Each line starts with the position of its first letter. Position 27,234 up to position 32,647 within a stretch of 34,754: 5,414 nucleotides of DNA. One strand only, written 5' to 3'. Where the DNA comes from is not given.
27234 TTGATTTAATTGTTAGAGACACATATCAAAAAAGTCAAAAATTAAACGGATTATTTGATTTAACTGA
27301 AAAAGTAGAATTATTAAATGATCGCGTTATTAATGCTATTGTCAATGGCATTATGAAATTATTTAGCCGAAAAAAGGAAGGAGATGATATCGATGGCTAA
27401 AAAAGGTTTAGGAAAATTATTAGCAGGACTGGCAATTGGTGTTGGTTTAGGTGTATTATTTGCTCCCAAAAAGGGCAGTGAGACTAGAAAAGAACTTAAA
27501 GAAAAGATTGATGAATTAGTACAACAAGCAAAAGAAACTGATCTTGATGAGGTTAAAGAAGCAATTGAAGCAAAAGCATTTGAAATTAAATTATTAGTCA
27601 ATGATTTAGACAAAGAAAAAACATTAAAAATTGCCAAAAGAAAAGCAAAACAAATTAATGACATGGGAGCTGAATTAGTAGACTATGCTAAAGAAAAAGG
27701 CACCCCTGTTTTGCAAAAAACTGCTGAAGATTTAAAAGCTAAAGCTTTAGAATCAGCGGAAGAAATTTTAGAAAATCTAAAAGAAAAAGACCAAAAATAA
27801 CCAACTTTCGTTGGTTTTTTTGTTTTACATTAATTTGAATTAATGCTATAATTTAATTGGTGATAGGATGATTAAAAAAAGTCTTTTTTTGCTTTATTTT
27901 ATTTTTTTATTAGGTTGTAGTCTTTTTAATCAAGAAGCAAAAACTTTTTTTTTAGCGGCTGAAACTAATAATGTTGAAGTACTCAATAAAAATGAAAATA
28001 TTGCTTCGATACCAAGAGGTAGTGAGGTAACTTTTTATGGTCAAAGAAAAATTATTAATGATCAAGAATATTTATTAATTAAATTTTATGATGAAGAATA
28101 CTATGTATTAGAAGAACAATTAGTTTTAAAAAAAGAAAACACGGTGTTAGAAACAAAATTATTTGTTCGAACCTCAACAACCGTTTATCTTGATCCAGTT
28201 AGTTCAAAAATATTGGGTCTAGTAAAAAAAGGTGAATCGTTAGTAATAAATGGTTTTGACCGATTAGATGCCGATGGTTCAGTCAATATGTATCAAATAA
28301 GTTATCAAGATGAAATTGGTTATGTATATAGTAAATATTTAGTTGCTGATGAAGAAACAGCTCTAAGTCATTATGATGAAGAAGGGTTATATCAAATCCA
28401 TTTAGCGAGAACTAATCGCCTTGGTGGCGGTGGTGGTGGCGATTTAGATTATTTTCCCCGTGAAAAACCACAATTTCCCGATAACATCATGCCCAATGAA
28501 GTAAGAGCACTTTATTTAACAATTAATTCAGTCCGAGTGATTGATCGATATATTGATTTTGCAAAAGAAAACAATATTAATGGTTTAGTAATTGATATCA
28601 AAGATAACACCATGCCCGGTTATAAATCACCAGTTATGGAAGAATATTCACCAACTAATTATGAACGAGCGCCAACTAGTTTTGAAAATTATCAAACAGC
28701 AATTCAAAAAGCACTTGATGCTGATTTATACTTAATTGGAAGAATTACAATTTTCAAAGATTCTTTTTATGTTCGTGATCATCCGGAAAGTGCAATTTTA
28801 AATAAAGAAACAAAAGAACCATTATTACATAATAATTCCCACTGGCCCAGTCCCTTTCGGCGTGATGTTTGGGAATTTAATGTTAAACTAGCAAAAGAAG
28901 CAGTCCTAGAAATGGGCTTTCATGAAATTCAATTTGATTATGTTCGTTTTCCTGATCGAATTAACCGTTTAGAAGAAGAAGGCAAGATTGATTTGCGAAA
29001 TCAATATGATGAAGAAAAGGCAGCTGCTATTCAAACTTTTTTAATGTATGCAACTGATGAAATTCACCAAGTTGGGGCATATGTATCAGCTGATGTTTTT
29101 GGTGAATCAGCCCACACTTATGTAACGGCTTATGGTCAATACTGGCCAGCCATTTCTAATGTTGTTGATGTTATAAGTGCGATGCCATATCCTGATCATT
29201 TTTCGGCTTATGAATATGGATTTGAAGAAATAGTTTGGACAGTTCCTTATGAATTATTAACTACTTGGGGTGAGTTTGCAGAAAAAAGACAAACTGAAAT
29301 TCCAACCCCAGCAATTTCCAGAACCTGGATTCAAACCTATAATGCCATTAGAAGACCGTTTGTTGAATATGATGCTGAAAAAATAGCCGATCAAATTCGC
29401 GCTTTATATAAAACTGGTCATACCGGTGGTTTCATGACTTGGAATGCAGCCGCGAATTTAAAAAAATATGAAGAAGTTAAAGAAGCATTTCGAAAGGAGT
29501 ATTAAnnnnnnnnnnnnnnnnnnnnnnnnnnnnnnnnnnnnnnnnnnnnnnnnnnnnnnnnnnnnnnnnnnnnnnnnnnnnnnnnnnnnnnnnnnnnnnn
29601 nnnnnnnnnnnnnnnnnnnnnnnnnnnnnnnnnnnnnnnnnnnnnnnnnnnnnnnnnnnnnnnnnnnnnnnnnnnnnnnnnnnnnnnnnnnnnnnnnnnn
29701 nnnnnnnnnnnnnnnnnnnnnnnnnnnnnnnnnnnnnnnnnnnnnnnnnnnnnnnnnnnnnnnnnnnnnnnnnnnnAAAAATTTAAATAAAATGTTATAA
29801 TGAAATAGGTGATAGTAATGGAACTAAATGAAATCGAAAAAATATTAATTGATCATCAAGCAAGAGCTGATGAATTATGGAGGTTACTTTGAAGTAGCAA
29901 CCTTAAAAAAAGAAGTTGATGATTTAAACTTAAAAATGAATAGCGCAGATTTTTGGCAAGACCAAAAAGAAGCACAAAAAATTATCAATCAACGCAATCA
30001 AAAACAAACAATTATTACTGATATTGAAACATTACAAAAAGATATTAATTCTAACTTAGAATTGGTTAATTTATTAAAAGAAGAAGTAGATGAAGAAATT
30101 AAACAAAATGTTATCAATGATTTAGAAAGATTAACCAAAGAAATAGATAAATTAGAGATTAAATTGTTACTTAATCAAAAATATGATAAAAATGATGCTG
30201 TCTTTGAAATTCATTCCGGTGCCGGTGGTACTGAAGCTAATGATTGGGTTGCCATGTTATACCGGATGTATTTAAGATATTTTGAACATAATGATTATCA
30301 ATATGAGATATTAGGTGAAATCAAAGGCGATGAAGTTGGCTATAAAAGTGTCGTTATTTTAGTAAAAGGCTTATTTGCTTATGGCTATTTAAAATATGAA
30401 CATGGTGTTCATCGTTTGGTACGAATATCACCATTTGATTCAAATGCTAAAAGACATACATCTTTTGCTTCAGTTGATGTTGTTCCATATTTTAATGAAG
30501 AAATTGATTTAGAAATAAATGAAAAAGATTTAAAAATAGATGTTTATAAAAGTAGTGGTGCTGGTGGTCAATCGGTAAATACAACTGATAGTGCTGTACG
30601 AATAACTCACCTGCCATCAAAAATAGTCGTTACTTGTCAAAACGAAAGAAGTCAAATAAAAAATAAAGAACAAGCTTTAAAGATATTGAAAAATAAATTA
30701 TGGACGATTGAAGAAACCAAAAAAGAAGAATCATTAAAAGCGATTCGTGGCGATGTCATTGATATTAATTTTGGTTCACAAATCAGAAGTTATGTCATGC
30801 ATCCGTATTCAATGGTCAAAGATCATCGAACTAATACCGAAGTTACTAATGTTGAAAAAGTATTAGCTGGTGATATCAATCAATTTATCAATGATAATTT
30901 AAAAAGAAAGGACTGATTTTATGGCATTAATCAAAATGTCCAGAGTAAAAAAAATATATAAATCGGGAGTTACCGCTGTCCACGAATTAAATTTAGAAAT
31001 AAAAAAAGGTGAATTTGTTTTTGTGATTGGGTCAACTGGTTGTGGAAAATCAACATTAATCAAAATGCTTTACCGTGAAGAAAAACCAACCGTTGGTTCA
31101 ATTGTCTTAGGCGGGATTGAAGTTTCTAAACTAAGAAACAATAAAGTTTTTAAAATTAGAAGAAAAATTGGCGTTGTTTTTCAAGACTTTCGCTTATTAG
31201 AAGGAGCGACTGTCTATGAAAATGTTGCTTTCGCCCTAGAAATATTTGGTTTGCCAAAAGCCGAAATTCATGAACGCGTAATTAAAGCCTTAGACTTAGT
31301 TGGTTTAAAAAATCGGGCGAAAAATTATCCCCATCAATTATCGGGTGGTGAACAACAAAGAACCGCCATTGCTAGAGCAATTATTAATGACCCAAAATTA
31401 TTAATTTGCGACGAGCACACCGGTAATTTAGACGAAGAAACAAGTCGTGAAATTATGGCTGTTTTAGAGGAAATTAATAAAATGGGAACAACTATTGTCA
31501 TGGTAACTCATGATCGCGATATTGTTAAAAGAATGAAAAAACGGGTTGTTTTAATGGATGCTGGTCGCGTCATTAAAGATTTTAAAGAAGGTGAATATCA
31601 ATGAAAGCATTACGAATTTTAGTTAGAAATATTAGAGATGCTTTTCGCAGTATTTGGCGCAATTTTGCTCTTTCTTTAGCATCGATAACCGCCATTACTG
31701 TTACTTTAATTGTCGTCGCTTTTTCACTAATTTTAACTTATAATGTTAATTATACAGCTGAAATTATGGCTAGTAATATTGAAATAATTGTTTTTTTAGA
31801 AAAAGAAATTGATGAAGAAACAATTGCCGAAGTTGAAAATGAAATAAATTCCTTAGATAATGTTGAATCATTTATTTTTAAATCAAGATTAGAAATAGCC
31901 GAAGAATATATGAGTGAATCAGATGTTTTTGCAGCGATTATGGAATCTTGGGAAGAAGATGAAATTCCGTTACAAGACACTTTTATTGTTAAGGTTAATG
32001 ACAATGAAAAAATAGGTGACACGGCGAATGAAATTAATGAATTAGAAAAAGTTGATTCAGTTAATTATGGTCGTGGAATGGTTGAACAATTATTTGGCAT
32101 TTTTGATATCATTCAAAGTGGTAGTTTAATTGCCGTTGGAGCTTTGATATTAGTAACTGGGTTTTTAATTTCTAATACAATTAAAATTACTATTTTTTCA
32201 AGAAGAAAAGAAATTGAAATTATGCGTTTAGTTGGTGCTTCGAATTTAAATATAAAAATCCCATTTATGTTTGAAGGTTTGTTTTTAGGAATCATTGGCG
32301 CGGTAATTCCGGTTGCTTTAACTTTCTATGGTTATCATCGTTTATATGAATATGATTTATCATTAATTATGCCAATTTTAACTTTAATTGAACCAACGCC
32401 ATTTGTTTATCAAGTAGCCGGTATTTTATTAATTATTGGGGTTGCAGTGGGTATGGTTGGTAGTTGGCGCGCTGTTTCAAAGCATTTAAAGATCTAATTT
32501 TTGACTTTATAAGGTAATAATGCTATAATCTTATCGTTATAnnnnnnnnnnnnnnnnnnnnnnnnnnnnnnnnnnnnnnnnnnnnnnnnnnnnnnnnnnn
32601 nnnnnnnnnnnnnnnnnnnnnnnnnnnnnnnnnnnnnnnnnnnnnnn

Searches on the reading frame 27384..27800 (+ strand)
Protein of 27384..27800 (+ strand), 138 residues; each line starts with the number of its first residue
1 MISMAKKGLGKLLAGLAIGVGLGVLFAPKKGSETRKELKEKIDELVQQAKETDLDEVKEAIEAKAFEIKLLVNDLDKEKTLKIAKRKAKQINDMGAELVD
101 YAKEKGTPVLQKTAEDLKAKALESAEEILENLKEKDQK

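Call 12: search_protein_families(library=pfam, proteins=[window:27384-27800:+], max_evalue=0.001)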
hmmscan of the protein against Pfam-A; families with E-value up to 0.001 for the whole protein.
window:27384-27800:+ (138 aa): 1 family
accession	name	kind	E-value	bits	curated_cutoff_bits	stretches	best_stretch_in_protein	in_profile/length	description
PF12732.12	YtxH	-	2.5e-16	60.3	37.5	1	10-69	2-67/71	YtxH-like protein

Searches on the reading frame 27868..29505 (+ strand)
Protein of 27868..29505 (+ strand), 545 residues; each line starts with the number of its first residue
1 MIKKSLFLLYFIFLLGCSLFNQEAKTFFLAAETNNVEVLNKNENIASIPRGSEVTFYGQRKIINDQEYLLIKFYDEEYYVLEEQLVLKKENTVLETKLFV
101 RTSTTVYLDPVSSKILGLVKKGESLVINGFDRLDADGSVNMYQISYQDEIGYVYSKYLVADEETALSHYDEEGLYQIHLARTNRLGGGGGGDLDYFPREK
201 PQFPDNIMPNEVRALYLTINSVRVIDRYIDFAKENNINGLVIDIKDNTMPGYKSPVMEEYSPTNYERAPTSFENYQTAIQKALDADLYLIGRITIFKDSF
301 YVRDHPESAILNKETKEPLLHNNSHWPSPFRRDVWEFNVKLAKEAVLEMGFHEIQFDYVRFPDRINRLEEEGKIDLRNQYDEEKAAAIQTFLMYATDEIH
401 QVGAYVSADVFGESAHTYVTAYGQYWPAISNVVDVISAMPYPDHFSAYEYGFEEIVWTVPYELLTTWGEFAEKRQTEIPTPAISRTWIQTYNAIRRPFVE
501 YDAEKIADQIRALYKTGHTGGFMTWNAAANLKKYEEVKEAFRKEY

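Call 12: search_protein_families(library=pfam, proteins=[window:27868-29505:+], max_evalue=0.001)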
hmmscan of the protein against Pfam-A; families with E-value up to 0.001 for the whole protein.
window:27868-29505:+ (545 aa): 1 family
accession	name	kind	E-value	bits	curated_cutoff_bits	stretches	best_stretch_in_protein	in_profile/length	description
PF13200.12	DUF4015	-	3.3e-67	227.3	27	1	214-529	1-311/313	Putative glycosyl hydrolase domain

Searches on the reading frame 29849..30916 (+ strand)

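Call 12: search_protein_families(library=pfam, proteins=[window:29849-30916:+], max_evalue=0.001)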
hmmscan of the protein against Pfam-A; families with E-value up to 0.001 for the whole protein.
window:29849-30916:+ (355 aa): 2 families
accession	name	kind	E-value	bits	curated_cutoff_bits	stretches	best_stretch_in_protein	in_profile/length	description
PF03462.23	PCRF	-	3.3e-56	190.6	24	1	19-209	1-194/194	PCRF domain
PF00472.26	RF-1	-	2.3e-40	137.6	35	1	217-327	1-116/116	RF-1 domain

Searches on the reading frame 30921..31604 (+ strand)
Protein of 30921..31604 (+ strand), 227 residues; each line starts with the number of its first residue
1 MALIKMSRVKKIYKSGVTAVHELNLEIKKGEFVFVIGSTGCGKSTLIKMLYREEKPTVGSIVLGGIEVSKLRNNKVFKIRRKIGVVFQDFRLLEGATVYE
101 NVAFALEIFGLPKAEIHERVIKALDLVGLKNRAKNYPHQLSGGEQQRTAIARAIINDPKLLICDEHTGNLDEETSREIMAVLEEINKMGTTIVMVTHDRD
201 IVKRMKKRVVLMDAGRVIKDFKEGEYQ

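Call 12: search_protein_families(library=pfam, proteins=[window:30921-31604:+], max_evalue=0.001)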
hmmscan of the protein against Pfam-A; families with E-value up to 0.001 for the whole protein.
window:30921-31604:+ (227 aa): 6 families
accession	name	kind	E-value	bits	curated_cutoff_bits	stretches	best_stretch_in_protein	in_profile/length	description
PF00005.33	ABC_tran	-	5.4e-36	124.6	25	1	21-167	2-136/137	ABC transporter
PF02463.25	SMC_N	-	1.7e-06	28.1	40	1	30-210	24-210/220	RecF/RecN/SMC N terminal domain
PF03193.22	RsgA_GTPase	-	8.4e-05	22.9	30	1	18-61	95-137/174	RsgA GTPase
PF03266.21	NTPase_1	-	0.00011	22.6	23.9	0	144-210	82-151/168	NTPase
PF13401.12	AAA_22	-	0.00019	22.2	27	1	30-95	5-33/130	AAA domain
PF01926.29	MMR_HSR1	-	0.00062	20.3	21.9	0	33-60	2-28/113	50S ribosome-binding GTPase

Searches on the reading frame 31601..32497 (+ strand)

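Call 12: search_protein_families(library=pfam, proteins=[window:31601-32497:+], max_evalue=0.001)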
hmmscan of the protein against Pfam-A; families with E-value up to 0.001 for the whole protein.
window:31601-32497:+ (298 aa): 2 families
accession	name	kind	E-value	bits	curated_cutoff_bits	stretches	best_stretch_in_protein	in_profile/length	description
PF18075.7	FtsX_ECD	-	1.4e-15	58.1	23.5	1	60-154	1-96/96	FtsX extracellular domain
PF02687.27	FtsX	-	6.4e-12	46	25.5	1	177-294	2-118/120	FtsX-like permease C-terminal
